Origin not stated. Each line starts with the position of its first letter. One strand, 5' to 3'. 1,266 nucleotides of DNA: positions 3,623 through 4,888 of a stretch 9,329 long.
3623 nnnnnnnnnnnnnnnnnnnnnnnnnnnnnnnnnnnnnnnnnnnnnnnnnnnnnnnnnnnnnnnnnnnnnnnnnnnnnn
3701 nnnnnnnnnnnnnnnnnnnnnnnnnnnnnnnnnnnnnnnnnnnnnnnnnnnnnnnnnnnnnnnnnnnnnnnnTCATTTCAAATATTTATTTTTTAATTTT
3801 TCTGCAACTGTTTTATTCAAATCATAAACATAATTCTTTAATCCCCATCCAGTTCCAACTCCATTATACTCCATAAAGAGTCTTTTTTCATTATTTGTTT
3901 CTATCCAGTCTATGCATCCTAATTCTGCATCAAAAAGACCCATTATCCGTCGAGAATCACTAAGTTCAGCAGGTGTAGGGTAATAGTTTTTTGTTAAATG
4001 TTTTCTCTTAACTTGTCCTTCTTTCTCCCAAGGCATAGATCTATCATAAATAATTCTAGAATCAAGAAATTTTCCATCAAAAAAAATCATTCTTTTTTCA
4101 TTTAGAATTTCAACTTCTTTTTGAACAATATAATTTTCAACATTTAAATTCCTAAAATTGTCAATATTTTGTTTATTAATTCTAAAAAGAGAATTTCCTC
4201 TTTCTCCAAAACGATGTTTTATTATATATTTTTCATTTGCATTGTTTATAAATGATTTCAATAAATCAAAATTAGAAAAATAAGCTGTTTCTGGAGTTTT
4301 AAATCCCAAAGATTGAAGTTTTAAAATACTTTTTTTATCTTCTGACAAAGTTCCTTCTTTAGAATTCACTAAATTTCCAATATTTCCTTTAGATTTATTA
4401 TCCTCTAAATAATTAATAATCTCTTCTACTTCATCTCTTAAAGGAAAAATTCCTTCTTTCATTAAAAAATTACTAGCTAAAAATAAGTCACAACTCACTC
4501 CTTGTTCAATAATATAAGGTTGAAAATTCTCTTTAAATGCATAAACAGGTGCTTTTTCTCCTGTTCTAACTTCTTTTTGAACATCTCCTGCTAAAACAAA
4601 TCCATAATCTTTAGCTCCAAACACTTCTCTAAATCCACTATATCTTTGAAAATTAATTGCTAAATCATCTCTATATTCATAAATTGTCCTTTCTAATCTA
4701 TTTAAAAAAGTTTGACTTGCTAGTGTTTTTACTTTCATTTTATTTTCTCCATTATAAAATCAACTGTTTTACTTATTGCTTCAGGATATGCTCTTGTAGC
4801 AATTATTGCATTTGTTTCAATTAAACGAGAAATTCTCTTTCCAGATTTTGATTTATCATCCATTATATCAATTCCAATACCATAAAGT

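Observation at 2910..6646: Translationally coupled operon of three different ATP-grasp ligases plus an S66 (LdcA/MccF-like) peptidase in an archaeal context: candidate ribosome-independent peptide build-and-trim or toxin/immunity system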

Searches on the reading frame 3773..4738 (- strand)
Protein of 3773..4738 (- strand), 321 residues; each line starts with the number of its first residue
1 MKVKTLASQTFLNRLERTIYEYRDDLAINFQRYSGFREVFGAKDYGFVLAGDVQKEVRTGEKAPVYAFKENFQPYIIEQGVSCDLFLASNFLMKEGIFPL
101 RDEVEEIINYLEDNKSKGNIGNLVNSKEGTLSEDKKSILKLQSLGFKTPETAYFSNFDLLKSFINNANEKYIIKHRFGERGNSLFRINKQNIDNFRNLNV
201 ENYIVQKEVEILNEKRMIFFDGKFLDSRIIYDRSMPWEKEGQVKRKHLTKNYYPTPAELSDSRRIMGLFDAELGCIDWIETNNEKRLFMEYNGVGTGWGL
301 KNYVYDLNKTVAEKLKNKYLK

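Call 3: search_protein_families(library=pfam, proteins=[window:3773-4738:-], max_evalue=0.01)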
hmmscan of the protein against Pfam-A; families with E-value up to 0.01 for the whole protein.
window:3773-4738:- (321 aa): 1 family
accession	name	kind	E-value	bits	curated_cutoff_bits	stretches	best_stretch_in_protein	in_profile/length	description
PF02955.21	GSH-S_ATP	-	0.0024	17.8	23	0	147-226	11-97/175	Prokaryotic glutathione synthetase, ATP-grasp domain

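Call 4: search_protein_families(library=ncbifam, proteins=[window:3773-4738:-], max_evalue=0.01)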
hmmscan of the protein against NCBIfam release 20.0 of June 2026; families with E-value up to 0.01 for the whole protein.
window:3773-4738:- (321 aa): 6 families
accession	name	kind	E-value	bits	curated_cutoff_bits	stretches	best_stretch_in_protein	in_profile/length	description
TIGR04184.1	ATPgraspMvdD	equivalog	8.4e-08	31.7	475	1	133-311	122-315/321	MvdD family ATP-grasp ribosomal peptide maturase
TIGR04185.1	ATPgraspMvdC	equivalog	8.9e-08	31.6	425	1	134-315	123-316/318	MvdC family ATP-grasp ribosomal peptide maturase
TIGR00768.1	rimK_fam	subfamily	5.5e-05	22.7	143.4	1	124-210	76-171/276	RimK family alpha-L-glutamate ligase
TIGR04187.1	GRASP_SAV_5884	subfamily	0.00011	21.5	350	1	141-313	131-309/312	ATP-grasp ribosomal peptide maturase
NF040720.1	MptN_Meth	equivalog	0.00038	19.6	350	1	138-220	106-178/291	tetrahydromethanopterin:alpha-L-glutamate ligase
TIGR04192.1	GRASP_w_spasm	equivalog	0.00091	18.6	230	1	107-315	103-318/318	grasp-with-spasm system ATP-grasp peptide maturase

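Call 11: find_encoding_contigs(protein=window:3773-4738:-, flank=10000, max_places=6)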
Protein window:3773-4738:- (321 aa): 1 contig read that carries it; 1 place shown.
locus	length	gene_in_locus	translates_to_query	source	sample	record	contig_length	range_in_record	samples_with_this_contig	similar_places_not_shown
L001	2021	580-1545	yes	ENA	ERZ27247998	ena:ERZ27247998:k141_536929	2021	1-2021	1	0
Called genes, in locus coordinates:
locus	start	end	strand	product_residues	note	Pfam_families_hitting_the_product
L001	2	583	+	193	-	?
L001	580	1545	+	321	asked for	-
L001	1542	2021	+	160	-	?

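Call 13: find_homologous_proteins(query=window:3773-4738:-, max_evalue=0.001)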
Query window:3773-4738:- (321 aa): 21 proteins with E <= 0.001 among 1408 candidates.
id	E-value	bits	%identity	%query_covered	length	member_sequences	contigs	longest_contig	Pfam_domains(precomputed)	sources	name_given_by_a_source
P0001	2.5e-209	712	99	100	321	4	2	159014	-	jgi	-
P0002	4.2e-156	537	73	100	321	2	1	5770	-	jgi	-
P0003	6.8e-141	487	67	100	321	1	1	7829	-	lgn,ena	-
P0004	7.6e-115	402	55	100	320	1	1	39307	-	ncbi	-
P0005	2.1e-113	397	57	100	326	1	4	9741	-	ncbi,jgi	-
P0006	4.1e-112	393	55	100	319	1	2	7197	-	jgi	jgi:hypothetical protein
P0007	2.4e-109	384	55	100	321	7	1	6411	-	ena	-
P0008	1.6e-108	381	55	100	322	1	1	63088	-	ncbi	-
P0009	6.8e-108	379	52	100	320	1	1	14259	-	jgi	jgi:hypothetical protein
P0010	6.1e-107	376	53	100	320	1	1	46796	-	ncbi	-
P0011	1.3e-102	361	52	100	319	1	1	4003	-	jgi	-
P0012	2.9e-97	344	52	100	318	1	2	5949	-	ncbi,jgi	-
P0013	3.1e-96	341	50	100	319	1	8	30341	-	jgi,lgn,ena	jgi:glutathione synthase/RimK-type ligase-like ATP-grasp enzyme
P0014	2.9e-95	337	49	99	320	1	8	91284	-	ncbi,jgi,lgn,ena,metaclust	metaclust:\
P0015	2.8e-93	331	52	100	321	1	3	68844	-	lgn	-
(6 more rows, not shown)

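Call 14: find_encoding_contigs(protein=P0001, flank=10000, max_places=2)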
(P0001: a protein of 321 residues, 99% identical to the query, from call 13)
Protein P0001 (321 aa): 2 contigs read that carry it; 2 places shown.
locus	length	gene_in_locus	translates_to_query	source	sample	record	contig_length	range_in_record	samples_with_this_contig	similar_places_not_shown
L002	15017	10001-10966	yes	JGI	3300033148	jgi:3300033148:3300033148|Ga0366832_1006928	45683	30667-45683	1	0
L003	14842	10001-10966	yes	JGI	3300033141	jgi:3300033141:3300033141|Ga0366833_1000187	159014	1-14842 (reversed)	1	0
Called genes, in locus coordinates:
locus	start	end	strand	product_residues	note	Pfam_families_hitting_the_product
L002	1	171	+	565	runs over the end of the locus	PF08915:tRNA-Thr_ED, PF00587:tRNA-synt_2b, PF03129:HGTP_anticodon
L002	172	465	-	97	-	-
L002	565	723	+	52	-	-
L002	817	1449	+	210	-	-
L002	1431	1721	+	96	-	-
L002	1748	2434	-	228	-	-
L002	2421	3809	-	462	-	PF02310:B12-binding, PF04055:Radical_SAM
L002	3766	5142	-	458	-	PF04055:Radical_SAM, PF13353:Fer4_12 (weak)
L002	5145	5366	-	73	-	-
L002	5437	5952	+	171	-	-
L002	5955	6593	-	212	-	PF01209:Ubie_methyltran (weak), PF13489:Methyltransf_23, PF13847:Methyltransf_31, PF08241:Methyltransf_11, PF08242:Methyltransf_12, PF13649:Methyltransf_25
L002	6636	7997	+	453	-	PF04055:Radical_SAM, PF16199:Radical_SAM_C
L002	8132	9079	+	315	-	PF02655:ATP-grasp_3 (weak), PF08443:RimK, PF07478:Dala_Dala_lig_C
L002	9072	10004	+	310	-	PF02955:GSH-S_ATP, PF08443:RimK, PF14398:ATPgrasp_YheCD (weak)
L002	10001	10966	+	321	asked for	-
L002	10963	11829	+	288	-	PF02016:Peptidase_S66, PF17676:Peptidase_S66C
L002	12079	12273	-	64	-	PF04024:PspC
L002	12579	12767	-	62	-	-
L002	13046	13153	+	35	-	-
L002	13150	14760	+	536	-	-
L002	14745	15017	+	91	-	?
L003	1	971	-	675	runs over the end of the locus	PF01835:MG2 (faint)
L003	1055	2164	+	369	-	PF00579:tRNA-synt_1b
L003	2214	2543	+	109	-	-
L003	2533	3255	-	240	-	PF01464:SLT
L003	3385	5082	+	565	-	PF08915:tRNA-Thr_ED, PF00587:tRNA-synt_2b, PF03129:HGTP_anticodon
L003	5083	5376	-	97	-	-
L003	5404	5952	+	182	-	-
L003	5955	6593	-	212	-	PF01209:Ubie_methyltran (weak), PF13489:Methyltransf_23, PF13847:Methyltransf_31, PF08241:Methyltransf_11, PF08242:Methyltransf_12, PF13649:Methyltransf_25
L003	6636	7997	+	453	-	PF04055:Radical_SAM, PF16199:Radical_SAM_C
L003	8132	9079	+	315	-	PF02655:ATP-grasp_3 (weak), PF08443:RimK, PF07478:Dala_Dala_lig_C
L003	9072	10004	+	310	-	PF02955:GSH-S_ATP, PF08443:RimK, PF14398:ATPgrasp_YheCD (weak)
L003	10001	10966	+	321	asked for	-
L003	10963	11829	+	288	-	PF02016:Peptidase_S66, PF17676:Peptidase_S66C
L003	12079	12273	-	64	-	PF04024:PspC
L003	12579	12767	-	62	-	-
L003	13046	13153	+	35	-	-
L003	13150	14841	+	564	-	?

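Call 15: find_encoding_contigs(protein=P0008, flank=10000, max_places=2)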
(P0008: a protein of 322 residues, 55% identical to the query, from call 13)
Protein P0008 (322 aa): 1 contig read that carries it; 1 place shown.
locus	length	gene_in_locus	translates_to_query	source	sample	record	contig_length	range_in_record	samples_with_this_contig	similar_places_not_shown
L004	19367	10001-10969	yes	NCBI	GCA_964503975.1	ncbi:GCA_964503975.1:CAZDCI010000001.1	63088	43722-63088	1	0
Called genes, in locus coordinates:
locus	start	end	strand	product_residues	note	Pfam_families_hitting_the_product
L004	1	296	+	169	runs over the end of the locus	PF00383:dCMP_cyt_deam_1, PF14437:MafB19-deam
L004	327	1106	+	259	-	-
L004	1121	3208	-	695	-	PF01835:MG2 (faint)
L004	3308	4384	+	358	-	PF00579:tRNA-synt_1b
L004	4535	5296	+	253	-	PF01909:NTP_transf_2, PF18765:Polbeta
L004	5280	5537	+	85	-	-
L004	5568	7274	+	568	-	PF08915:tRNA-Thr_ED, PF00587:tRNA-synt_2b, PF03129:HGTP_anticodon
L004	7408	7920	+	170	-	-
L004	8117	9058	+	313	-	PF02655:ATP-grasp_3, PF07478:Dala_Dala_lig_C (weak), PF08443:RimK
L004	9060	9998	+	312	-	PF02955:GSH-S_ATP, PF08443:RimK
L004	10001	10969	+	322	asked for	-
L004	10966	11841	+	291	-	PF02016:Peptidase_S66, PF17676:Peptidase_S66C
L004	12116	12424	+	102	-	PF03683:UPF0175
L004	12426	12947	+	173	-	PF11848:DUF3368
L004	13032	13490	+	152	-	PF20935:DUF6847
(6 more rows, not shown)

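Call 16: find_encoding_contigs(protein=P0014, flank=10000, max_places=2)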
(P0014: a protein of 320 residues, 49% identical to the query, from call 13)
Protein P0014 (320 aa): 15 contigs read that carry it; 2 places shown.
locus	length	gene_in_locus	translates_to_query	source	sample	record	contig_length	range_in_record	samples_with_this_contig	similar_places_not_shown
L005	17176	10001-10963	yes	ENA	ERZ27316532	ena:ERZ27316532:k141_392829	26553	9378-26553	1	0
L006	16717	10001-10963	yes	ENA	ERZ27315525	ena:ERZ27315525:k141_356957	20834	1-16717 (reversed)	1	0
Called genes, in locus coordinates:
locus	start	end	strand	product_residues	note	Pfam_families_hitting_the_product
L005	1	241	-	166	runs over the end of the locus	-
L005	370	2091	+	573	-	PF08915:tRNA-Thr_ED, PF00587:tRNA-synt_2b, PF03129:HGTP_anticodon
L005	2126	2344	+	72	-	-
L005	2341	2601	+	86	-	-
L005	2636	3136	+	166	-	-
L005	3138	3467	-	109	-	-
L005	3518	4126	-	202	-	PF01209:Ubie_methyltran, PF13489:Methyltransf_23, PF13847:Methyltransf_31, PF08241:Methyltransf_11, PF08242:Methyltransf_12, PF13649:Methyltransf_25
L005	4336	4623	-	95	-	-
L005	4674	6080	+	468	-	PF04055:Radical_SAM, PF16199:Radical_SAM_C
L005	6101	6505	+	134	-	PF00293:NUDIX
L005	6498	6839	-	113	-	-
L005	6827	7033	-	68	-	-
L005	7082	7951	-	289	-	PF00350:Dynamin_N (faint), PF01926:MMR_HSR1, PF02421:FeoB_N (weak)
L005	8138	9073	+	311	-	PF08443:RimK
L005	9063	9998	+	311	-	PF02955:GSH-S_ATP, PF08443:RimK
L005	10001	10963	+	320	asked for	-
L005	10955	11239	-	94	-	-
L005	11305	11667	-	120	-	PF01934:HepT-like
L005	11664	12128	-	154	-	PF01909:NTP_transf_2, PF18765:Polbeta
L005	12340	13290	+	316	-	PF02661:Fic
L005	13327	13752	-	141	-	-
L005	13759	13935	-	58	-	PF18929:DUF5678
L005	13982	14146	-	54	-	-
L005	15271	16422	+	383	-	-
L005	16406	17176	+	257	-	?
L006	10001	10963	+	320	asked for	-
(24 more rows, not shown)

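Call 19: find_related_loci(query=A1, collection=genome_contigs, flank=8000)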
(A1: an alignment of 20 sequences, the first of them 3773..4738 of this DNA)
Query A1 (321 aa) in genome_contigs; peptide patterns used: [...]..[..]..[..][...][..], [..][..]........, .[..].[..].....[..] (x = any residue, [..] = any of these).
55 stretches matched a pattern; 6 encode a relative of the query (tblastn E <= 1e-3); 6 distinct loci.
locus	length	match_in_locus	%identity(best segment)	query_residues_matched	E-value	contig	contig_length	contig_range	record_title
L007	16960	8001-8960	55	1-321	4e-121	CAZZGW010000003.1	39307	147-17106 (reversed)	MAG TPA_asm: Candidatus Woesearchaeota archaeon isolate SRP191223_co1_100 genome assembly, contig: NODE_706_length_39307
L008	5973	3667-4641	57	1-320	7e-121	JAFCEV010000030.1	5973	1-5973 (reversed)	Candidatus Pacearchaeota archaeon isolate Meg22_1214_Bin_270 Meg22_1214_Bin_270_scaffold_54834, whole genome shotgun seq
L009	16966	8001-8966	55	1-321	9e-116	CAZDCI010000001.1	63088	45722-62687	MAG TPA_asm: Candidatus Woesearchaeota archaeon isolate SRP141376_co1_348 genome assembly, contig: NODE_1212_length_6308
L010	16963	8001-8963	52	1-321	1e-105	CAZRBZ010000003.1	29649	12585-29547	MAG TPA_asm: Candidatus Woesearchaeota archaeon isolate binchicken_co357_128 genome assembly, contig: NODE_480_length_29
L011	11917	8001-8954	49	1-319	8e-103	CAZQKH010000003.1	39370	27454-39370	MAG TPA_asm: Candidatus Woesearchaeota archaeon isolate SRP191223_co2_5 genome assembly, contig: NODE_266_length_39370_c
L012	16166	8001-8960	53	1-321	1e-113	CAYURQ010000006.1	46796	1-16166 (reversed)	MAG TPA_asm: Candidatus Woesearchaeota archaeon isolate SRP141376_co3_436 genome assembly, contig: NODE_1855_length_4679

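Call 21: search_solved_structures(query=A1, max_evalue=1, show_alignments=2)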
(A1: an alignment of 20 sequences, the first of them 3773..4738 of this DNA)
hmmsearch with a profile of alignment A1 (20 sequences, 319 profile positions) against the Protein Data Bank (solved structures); distinct sequences matched with E-value up to 1: 3.
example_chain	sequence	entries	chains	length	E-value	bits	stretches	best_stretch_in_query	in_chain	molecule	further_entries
5ig9_A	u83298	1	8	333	7e-06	28.8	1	141-314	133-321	ATP grasp ligase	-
7m4s_A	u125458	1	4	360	2.5e-05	27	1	131-314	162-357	AMdnB protein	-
3tai_A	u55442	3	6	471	0.38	13.2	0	99-141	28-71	DNA double-strand break repair protein nurA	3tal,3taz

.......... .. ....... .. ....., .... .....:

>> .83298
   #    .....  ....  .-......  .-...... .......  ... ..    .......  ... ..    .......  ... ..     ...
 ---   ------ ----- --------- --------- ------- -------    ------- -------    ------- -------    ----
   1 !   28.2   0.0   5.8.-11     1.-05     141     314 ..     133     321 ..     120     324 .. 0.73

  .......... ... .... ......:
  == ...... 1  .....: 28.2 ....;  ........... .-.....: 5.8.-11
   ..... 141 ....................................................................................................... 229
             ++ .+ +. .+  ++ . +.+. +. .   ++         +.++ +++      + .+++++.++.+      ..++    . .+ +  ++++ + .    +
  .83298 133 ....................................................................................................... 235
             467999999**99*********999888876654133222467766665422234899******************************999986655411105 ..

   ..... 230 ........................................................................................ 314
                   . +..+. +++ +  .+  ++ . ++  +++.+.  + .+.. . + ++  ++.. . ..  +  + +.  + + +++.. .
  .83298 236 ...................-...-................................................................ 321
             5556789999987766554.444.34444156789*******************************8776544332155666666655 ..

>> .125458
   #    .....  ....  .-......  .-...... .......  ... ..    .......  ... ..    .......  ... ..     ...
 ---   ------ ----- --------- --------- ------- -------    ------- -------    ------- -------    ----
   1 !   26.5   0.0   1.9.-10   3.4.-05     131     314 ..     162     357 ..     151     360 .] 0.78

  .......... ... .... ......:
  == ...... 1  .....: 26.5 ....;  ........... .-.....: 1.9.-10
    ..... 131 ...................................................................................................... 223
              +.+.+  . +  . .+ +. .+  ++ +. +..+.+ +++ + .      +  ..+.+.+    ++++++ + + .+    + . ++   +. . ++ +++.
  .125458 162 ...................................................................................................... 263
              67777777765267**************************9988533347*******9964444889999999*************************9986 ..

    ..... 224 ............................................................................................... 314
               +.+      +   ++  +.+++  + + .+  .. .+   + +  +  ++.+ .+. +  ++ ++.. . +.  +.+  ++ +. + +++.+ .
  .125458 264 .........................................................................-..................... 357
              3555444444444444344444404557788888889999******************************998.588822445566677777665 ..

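Call 36: search_protein_families(library=padloc, proteins=[window:3773-4738:-], max_evalue=0.01)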
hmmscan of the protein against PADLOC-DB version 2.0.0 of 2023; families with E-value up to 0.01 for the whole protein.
window:3773-4738:- (321 aa): 0 families

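Call 44: predict_structure(alignment_id=A1)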
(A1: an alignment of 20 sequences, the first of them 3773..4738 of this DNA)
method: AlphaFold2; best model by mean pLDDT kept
length: 321 residues; sequences in the alignment: 20
mean_pLDDT: 90.1   pTM: 0.88
mean pLDDT of the five models: 90.1, 90.0, 90.0, 89.9, 88.8
residues with pLDDT >= 90: 233; 70-90: 67; 50-70: 21; < 50: 0
segments of 3 or more residues with pLDDT < 50: none
pLDDT, mean of each block of 10 residues (from residue 1): 93 84 71 89 95 97 94 92 95 90 97 98 96 96 95 97 94 89 87 94 94 93 92 72 68 92 97 95 88 79 77 95 73
secondary structure, 60 per line:
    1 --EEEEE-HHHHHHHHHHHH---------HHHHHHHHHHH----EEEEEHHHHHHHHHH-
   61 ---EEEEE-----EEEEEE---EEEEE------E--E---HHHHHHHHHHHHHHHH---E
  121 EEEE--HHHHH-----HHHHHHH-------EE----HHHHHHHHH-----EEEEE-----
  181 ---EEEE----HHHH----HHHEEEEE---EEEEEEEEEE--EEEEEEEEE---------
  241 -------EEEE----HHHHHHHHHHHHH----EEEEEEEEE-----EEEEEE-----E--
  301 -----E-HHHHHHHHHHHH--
elements in order: E3-7 H9-20 H30-40 E45-49 H50-59 E64-68 E74-79 E83-87 H101-116 E120-124 H127-131 H137-143 H157-165 E171-175 E184-187 H192-195 E203-207 E211-220 E223-231 E248-251 H256-268 E273-281 E287-292 H308-319

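Call 46: search_protein_representatives(alignment_id=A1)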
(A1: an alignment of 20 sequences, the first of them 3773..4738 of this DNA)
Query: 20 sequences, 319 profile positions. Proteins with E-value up to 0.001 (for the whole library): 271; up to 1e-10: 59; up to 1e-30: 30. The best 150 are listed.
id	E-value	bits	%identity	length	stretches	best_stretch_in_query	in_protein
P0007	6.0e-151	518.6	-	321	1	1-319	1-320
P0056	2.4e-100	352.4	-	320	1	2-319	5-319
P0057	2.5e-100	352.3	-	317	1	3-319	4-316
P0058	1.4e-96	339.9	-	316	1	19-319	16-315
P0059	2.9e-94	332.4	-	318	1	1-318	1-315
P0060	3.9e-91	322.1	-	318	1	1-319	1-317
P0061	1.5e-87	310.3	-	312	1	19-317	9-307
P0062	4.8e-87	308.6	-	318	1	1-319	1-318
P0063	8.3e-84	298.0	-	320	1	15-319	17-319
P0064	4.5e-83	295.6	-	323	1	1-319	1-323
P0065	5.6e-83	295.3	-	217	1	107-318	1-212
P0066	1.2e-79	284.4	-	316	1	27-318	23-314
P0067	2.1e-79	283.5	-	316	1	31-316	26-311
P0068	4.8e-79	282.4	-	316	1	1-318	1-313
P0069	9.3e-74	265.0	-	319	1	3-319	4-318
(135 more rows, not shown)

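Call 47: fold_search(model_id=the predicted structure, library=pdb)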
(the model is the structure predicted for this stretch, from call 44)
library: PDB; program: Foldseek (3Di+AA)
matches with E <= 10: 1241; with E <= 0.001: 687
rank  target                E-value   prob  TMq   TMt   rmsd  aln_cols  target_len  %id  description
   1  5ig9_G                4.9e-15  1.00  0.59  0.60   7.9       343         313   14  Crystal structure of macrocyclase MdnC bound with precursor peptide MdnA from Microcystis aeruginosa MRC (released 2016-09-21)
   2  5ig9_C                4.2e-14  1.00  0.59  0.60   8.0       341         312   15  Crystal structure of macrocyclase MdnC bound with precursor peptide MdnA from Microcystis aeruginosa MRC (released 2016-09-21)
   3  5ig9_E                5.7e-14  1.00  0.58  0.60   8.1       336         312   15  Crystal structure of macrocyclase MdnC bound with precursor peptide MdnA from Microcystis aeruginosa MRC (released 2016-09-21)
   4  5ig9_A                1.2e-13  1.00  0.58  0.59   8.3       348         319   14  Crystal structure of macrocyclase MdnC bound with precursor peptide MdnA from Microcystis aeruginosa MRC (released 2016-09-21)
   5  5ig9_D                2.0e-13  1.00  0.58  0.61   7.6       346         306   14  Crystal structure of macrocyclase MdnC bound with precursor peptide MdnA from Microcystis aeruginosa MRC (released 2016-09-21)
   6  7m4s_A                2.7e-13  1.00  0.57  0.58   7.4       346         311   13  Crystal structure of macrocyclase AMdnB from Anabaena sp. PCC 7120 (released 2021-11-03)
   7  7drp_A                3.4e-13  1.00  0.62  0.63   7.4       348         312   10  Structure of ATP-grasp ligase PsnB complexed with phosphomimetic variant of minimal precursor, Mg, and ADP (released 2021-09-08)
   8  7m4s_B                3.8e-13  1.00  0.55  0.56   7.8       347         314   12  Crystal structure of macrocyclase AMdnB from Anabaena sp. PCC 7120 (released 2021-11-03)
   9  7mgv_A                4.8e-13  1.00  0.54  0.52   8.9       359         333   14  Chryseobacterium gregarium RiPP-associated ATP-grasp ligase in complex with ADP, and a leader and core peptide (released 2021-06-23)
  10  5zct_A                6.1e-13  1.00  0.59  0.64   7.3       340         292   13  The crystal structure of the poly-alpha-L-glutamate peptides synthetase RimK at 2.05 angstrom resolution. (released 2018-07-25)
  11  5ig9_H                7.7e-13  1.00  0.58  0.60   7.8       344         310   14  Crystal structure of macrocyclase MdnC bound with precursor peptide MdnA from Microcystis aeruginosa MRC (released 2016-09-21)
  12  7drm_C                8.2e-13  1.00  0.61  0.62   8.2       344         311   10  Structure of ATP-grasp ligase PsnB complexed with minimal precursor, Mg, and ADP (released 2021-09-08)
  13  7dro_A                8.7e-13  1.00  0.62  0.65   7.5       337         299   11  Structure of ATP-grasp ligase PsnB complexed with minimal precursor (released 2021-09-08)
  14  3vpb_A                1.2e-12  1.00  0.62  0.70   5.0       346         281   13  ArgX from Sulfolobus tokodaii complexed with LysW/Glu/ADP/Mg/Zn/Sulfate (released 2013-02-27)
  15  7drm_A                1.3e-12  1.00  0.62  0.63   7.4       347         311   10  Structure of ATP-grasp ligase PsnB complexed with minimal precursor, Mg, and ADP (released 2021-09-08)
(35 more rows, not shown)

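Call 54: find_related_loci(query=A4, collection=metagenome_contigs, flank=8000)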
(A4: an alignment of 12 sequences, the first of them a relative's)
Query A4 (319 aa) in metagenome_contigs; peptide patterns used: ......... (x = any residue, [..] = any of these).
33 stretches matched a pattern; 11 encode a relative of the query (tblastn E <= 1e-3); 11 distinct loci.
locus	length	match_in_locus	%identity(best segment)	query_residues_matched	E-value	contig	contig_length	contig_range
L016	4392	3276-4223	38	1-318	3e-64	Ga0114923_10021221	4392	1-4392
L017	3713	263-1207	37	2-319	2e-62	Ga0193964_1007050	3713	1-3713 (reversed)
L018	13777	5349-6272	36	2-313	3e-59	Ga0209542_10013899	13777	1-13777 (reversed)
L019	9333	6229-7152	36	2-313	3e-59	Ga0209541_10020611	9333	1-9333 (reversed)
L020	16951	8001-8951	38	2-318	7e-59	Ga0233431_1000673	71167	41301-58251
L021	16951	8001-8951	38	2-318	2e-58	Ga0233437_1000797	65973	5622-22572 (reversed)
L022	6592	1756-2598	38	32-315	1e-57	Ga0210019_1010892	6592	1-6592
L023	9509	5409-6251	38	32-315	1e-57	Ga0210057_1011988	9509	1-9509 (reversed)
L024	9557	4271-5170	34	13-315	8e-47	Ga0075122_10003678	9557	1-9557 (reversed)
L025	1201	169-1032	36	28-315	2e-48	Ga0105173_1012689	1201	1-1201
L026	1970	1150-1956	35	28-297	4e-42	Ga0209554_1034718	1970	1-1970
